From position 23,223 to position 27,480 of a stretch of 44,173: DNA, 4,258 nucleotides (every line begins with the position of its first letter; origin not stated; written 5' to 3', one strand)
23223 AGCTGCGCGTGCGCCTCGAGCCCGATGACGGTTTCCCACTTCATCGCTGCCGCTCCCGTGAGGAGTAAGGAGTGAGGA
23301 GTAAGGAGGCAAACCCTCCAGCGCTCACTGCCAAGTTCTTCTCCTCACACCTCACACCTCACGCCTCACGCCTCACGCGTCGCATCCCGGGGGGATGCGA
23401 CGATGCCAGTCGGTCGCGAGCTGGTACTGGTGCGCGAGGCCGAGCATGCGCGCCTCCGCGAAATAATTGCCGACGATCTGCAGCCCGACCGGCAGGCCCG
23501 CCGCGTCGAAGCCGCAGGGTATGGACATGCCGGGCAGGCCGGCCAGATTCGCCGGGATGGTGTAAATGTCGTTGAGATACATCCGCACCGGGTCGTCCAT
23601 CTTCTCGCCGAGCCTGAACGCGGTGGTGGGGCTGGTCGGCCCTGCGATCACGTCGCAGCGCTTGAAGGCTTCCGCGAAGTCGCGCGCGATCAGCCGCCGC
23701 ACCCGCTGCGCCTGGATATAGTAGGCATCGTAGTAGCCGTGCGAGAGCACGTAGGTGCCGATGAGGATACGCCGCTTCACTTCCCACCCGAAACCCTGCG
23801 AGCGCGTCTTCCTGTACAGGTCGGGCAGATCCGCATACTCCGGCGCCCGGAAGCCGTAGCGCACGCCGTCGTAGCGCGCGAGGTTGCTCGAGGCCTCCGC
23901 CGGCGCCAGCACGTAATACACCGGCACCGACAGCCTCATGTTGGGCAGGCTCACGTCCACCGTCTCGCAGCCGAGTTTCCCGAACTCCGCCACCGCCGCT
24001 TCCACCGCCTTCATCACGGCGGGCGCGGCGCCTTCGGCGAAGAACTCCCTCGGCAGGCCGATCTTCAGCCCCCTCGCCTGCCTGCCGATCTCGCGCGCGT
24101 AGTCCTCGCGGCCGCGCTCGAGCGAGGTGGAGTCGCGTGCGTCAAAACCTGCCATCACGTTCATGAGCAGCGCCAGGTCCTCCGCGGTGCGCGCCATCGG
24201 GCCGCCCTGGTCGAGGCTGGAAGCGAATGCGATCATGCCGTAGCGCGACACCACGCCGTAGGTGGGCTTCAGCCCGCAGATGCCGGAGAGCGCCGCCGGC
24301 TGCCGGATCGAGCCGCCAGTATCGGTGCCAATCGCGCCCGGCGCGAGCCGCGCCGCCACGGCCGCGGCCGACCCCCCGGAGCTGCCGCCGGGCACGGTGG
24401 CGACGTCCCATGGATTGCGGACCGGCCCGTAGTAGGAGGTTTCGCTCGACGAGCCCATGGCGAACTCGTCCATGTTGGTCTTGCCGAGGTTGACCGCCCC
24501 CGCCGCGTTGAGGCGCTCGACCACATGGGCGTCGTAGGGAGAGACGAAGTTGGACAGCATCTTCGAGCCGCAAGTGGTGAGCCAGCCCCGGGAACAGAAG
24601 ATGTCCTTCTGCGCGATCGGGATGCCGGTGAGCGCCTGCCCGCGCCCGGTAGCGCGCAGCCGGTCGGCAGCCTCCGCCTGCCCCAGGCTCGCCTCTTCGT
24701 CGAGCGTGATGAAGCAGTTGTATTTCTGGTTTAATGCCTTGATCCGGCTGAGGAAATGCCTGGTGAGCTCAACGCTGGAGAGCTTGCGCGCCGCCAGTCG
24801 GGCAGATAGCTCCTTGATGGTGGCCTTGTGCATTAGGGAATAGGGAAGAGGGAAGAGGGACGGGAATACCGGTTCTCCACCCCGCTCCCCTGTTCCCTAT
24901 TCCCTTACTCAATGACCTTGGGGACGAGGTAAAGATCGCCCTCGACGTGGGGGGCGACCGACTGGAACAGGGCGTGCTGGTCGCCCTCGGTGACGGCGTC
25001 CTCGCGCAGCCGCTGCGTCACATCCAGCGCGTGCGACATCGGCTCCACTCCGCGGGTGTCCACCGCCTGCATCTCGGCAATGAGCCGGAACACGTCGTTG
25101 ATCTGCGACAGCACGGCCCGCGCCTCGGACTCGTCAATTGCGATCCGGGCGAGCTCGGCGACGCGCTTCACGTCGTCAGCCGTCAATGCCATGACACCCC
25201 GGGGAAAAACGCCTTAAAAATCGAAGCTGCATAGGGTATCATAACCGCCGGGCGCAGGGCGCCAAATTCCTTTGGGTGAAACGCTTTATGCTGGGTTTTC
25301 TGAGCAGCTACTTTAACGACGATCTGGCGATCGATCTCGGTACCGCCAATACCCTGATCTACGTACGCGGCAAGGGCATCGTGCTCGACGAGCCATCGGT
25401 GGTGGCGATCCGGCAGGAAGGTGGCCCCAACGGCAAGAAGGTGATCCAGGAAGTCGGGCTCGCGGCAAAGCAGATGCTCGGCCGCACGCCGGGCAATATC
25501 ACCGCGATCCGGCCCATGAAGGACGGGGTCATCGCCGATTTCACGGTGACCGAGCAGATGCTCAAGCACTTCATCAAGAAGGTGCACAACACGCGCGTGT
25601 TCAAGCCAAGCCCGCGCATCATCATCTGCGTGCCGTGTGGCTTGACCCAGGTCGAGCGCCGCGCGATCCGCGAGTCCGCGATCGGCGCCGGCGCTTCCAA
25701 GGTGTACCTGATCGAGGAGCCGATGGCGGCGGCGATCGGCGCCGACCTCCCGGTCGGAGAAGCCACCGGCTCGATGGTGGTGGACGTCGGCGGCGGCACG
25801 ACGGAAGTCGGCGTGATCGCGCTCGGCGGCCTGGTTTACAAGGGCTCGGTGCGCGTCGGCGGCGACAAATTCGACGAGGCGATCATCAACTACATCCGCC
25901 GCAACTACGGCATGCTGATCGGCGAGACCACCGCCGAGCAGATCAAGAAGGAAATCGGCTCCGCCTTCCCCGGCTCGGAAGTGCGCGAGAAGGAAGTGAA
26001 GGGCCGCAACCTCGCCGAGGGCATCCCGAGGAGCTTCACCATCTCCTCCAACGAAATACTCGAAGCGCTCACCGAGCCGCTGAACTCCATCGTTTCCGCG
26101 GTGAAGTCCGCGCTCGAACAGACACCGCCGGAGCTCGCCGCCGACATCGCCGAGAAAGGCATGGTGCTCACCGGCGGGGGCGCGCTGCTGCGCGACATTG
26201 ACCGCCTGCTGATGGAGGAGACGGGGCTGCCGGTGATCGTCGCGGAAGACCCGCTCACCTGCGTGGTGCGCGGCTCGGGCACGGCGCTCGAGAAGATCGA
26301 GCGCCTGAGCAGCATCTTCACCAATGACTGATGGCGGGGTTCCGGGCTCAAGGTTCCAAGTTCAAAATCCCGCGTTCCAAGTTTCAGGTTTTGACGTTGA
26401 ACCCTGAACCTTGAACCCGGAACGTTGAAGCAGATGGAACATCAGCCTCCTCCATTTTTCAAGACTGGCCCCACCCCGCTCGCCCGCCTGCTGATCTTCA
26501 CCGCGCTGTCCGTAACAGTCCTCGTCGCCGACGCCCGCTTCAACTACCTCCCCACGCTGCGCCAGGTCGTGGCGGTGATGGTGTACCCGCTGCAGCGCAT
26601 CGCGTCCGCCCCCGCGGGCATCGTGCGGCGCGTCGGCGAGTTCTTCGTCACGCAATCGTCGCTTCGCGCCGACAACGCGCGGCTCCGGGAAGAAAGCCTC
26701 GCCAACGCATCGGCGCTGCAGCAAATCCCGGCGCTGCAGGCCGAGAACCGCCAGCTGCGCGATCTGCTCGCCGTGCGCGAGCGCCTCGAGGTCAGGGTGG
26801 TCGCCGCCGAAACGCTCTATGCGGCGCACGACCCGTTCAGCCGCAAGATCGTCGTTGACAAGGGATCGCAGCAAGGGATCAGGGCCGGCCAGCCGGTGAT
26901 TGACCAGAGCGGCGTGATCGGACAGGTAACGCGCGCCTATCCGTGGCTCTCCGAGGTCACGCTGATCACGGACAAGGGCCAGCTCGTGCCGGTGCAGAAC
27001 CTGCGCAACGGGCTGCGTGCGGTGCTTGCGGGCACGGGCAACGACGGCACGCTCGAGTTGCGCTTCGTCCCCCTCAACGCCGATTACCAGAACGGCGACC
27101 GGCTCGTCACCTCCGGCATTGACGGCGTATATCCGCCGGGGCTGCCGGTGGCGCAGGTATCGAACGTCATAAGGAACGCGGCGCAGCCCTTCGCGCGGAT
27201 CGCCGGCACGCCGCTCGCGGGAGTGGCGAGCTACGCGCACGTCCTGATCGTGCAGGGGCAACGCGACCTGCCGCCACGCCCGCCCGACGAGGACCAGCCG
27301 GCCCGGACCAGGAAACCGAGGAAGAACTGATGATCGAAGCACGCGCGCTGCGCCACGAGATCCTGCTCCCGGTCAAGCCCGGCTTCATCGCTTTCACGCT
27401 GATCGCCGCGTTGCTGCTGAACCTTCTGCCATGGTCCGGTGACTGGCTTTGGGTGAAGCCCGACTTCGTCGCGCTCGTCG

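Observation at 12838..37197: Family of heptad-periodic palindromic elements occupying intercistronic gaps of core operons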

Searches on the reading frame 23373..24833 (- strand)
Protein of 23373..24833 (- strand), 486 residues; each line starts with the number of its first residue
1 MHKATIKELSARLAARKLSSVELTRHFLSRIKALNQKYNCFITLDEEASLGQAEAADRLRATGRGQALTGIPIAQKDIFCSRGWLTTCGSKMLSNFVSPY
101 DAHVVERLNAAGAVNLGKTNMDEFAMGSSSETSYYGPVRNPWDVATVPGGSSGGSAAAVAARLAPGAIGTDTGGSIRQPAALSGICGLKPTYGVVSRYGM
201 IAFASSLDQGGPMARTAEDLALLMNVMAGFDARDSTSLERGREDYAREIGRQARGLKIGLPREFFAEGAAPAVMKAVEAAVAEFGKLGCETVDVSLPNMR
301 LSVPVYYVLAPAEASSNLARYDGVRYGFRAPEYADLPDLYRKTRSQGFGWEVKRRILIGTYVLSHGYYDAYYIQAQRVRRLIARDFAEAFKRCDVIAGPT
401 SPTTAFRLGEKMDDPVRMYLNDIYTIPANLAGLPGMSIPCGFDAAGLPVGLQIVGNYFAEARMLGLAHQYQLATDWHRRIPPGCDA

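Call 16: search_protein_families(library=pfam, proteins=[window:23373-24833:-])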
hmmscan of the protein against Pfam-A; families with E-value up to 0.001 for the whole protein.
window:23373-24833:- (486 aa): 1 family
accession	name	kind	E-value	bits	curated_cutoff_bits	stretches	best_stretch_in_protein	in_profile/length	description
PF01425.27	Amidase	-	2.1e-154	515.3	27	1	22-464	1-445/445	Amidase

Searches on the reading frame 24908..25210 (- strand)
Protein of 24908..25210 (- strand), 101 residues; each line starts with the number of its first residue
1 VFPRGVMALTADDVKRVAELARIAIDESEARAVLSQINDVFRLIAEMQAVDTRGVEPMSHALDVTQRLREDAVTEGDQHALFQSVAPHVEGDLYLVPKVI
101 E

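Call 16: search_protein_families(library=pfam, proteins=[window:24908-25210:-])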
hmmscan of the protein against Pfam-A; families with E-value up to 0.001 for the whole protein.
window:24908-25210:- (101 aa): 1 family
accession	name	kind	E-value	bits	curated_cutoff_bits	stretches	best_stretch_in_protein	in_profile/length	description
PF02686.20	GatC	-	3.6e-15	56.3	23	1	25-96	1-66/66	Glu-tRNAGln amidotransferase C subunit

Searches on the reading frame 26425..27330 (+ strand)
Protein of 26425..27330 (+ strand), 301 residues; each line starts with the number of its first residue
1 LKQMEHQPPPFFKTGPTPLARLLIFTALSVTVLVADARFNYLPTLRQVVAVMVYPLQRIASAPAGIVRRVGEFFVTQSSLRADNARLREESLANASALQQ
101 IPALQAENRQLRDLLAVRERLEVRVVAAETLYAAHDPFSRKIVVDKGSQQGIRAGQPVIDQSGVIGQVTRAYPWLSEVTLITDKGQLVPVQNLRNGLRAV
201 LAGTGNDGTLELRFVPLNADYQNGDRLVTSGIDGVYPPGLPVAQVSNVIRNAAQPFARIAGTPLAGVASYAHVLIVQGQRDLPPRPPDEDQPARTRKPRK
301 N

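Call 16: search_protein_families(library=pfam, proteins=[window:26425-27330:+])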
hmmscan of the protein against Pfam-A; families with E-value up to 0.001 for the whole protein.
window:26425-27330:+ (301 aa): 1 family
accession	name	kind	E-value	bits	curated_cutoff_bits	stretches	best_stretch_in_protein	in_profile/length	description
PF04085.20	MreC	-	3.3e-40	137.7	28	1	135-277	6-147/147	Rod shape-determining protein MreC, barrel core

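Call 40: find_related_loci(query=window:26425-27330:+, collection=metagenome_contigs, flank=10000)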
Query window:26425-27330:+ (301 aa) in metagenome_contigs; peptide patterns used: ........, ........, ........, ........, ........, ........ (x = any residue, [..] = any of these).
440 stretches matched a pattern; 63 encode a relative of the query (tblastn E <= 1e-3); 63 distinct loci.
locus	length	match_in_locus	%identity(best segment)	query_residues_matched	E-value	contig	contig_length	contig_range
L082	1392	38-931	69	3-300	4e-153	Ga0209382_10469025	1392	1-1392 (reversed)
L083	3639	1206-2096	69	4-300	6e-143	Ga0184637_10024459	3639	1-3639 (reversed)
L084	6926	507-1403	71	3-301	3e-138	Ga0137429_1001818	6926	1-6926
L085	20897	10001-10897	71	3-301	4e-138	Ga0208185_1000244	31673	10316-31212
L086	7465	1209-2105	71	3-301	3e-138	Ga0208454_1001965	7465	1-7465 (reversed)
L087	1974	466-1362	70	3-301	3e-148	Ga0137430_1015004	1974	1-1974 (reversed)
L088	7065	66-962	71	3-301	3e-138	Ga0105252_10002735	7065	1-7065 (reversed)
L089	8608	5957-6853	71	3-301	2e-138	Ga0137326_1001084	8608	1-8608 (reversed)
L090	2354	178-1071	71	4-301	2e-146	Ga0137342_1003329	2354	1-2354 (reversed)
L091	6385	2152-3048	70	3-301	3e-137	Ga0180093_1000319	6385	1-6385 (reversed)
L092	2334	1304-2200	71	4-300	7e-140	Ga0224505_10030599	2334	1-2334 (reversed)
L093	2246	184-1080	71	4-300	3e-140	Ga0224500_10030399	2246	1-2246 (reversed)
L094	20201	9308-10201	66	4-300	2e-130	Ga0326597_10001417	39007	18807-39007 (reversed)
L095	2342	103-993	66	4-300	6e-137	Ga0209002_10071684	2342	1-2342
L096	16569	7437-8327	65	4-300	1e-127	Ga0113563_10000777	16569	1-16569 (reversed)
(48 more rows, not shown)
